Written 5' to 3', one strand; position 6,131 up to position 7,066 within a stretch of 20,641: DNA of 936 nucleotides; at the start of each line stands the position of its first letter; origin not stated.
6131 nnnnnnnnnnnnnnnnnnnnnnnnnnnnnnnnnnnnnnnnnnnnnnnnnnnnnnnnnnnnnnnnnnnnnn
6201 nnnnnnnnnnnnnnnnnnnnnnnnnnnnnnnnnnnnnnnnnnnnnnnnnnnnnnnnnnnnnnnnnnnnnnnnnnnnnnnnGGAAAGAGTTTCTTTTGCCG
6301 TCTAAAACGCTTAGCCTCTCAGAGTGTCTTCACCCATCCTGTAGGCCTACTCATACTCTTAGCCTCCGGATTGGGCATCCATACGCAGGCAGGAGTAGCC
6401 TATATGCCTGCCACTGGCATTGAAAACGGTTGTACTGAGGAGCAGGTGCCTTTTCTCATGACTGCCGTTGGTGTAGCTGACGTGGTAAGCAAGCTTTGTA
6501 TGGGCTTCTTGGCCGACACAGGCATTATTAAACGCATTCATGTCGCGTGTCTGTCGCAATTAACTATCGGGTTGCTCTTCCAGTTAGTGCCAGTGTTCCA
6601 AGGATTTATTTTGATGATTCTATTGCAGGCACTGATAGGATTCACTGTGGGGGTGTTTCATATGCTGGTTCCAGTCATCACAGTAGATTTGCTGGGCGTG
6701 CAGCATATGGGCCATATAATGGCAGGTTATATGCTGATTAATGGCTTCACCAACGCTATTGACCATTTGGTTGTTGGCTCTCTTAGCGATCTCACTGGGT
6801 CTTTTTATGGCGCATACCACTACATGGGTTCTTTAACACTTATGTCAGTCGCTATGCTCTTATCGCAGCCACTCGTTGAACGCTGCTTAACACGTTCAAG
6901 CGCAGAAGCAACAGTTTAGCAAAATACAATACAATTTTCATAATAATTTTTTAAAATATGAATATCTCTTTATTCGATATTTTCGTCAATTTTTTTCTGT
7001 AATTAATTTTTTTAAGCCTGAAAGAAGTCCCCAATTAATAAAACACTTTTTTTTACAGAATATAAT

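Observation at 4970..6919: Intronless SLC16 (monocarboxylate transporter) gene with an exceptionally long TM6-TM7 loop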

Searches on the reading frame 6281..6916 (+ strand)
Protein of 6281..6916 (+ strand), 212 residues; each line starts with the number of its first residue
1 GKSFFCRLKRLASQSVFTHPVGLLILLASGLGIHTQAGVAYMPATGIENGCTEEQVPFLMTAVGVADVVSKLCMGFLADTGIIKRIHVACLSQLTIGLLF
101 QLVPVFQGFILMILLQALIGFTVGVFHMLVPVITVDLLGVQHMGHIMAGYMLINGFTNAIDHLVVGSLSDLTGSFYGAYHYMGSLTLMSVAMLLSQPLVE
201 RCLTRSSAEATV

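Call 56: search_solved_structures(query=window:6281-6916:+, max_evalue=0.01, show_alignments=5)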
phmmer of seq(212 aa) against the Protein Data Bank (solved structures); distinct sequences matched with E-value up to 0.01: 12.
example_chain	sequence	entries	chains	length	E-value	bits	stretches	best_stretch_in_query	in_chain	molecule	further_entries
9hhq_A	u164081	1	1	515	6.6e-07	33.1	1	56-200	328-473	Monocarboxylate transporter 10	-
9gsz_A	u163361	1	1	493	9.8e-07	32.5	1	55-197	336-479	Monocarboxylate transporter 10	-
8zkn_A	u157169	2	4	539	8.6e-06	29.4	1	55-203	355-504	Monocarboxylate transporter 8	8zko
9dwy_A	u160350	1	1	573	9.7e-06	29.3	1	55-203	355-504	Monocarboxylate transporter 8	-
9fkn_A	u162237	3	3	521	3e-05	27.7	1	55-197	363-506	Monocarboxylate transporter 8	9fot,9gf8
9gv5_A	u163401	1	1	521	3e-05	27.7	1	55-197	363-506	Monocarboxylate transporter 8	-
9l0b_A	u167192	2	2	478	0.00013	25.6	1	7-206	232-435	Monocarboxylate transporter 2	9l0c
7y1q_A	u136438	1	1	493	0.00013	25.5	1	4-189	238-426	Monocarboxylate transporter 1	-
7bp3_A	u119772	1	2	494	0.00014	25.5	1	7-206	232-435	Monocarboxylate transporter 2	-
6lyy_A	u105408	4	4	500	0.0002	25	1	3-190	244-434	Monocarboxylate transporter 1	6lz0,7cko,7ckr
7yr5_A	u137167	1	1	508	0.00021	24.9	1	3-190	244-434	Monocarboxylate transporter 1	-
7da5_A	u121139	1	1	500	0.0011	22.6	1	3-190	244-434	Monocarboxylate transporter 1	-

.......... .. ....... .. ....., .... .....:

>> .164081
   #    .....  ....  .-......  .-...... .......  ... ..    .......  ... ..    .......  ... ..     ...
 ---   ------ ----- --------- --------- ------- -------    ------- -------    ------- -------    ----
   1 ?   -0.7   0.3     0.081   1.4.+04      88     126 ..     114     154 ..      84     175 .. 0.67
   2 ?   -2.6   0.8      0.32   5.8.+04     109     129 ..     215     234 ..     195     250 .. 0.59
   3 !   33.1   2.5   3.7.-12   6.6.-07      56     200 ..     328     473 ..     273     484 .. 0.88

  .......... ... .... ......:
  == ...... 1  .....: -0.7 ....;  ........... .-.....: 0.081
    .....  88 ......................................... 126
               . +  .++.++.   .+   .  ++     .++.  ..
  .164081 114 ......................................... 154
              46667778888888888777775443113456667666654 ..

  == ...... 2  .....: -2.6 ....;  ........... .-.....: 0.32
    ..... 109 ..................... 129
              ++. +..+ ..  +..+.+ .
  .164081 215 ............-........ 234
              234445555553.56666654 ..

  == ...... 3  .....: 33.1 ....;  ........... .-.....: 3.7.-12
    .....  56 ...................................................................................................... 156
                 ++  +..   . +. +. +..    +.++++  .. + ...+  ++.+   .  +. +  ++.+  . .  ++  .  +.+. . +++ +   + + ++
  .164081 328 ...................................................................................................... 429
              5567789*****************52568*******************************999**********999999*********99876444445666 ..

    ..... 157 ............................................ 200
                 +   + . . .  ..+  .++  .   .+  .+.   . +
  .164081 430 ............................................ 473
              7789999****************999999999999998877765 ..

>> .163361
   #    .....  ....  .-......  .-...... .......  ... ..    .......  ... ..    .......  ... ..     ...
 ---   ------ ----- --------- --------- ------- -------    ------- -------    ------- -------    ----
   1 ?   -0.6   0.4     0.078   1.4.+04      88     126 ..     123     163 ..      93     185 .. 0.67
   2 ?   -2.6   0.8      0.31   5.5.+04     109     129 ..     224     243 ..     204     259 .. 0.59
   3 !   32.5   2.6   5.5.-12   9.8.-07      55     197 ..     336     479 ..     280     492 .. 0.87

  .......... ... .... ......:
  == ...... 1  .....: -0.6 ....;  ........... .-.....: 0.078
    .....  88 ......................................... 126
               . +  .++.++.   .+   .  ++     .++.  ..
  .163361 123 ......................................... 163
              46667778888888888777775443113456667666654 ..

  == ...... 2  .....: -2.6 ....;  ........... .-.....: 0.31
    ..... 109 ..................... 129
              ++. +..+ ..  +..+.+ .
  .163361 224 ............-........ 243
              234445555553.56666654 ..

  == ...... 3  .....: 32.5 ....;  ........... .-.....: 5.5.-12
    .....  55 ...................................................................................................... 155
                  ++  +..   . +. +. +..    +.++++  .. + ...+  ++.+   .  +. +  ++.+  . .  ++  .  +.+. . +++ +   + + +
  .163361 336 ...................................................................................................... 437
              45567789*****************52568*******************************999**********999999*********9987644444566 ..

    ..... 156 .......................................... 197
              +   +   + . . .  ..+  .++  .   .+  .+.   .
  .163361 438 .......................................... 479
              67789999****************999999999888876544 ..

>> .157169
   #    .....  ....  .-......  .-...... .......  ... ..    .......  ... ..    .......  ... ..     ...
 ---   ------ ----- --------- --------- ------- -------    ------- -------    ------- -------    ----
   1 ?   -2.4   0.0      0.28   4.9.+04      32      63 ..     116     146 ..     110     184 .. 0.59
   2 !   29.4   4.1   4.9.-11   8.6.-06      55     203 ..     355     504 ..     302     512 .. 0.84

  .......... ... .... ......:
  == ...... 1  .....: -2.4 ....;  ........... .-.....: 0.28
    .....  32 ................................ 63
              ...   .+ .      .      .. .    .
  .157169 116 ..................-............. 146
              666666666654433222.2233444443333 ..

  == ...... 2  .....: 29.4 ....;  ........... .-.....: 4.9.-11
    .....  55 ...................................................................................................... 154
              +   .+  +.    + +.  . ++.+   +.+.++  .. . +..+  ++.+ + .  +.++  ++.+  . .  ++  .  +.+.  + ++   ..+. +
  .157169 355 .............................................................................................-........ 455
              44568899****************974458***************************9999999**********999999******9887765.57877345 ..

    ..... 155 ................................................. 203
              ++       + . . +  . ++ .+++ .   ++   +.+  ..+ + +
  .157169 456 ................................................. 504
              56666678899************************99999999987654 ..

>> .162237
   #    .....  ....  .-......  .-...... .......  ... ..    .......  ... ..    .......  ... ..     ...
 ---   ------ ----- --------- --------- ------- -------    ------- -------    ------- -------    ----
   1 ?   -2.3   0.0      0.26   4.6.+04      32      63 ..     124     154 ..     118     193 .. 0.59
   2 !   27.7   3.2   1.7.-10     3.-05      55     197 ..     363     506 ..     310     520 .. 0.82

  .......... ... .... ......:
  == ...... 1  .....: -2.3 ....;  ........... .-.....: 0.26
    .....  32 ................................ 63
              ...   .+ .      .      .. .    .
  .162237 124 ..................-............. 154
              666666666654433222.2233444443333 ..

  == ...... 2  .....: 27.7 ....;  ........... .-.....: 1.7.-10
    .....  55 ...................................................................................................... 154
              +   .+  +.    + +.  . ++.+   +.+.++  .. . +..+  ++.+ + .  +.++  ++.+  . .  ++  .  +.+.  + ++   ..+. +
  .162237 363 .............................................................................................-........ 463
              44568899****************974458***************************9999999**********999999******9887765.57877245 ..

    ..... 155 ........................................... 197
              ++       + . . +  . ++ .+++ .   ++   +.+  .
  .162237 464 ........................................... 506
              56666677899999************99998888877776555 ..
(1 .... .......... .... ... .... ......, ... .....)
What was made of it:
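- Closest known: Human MCT8/MCT10. Same: The C-terminal bundle of the slug protein scores slightly better against MCT10 and MCT8 than against MCT1 (call 56).
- Closest known: Human MCT8/MCT10. Different: MCT8 and MCT10 have Ser at the position of the TM8 Asp and keep Arg (call 56).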
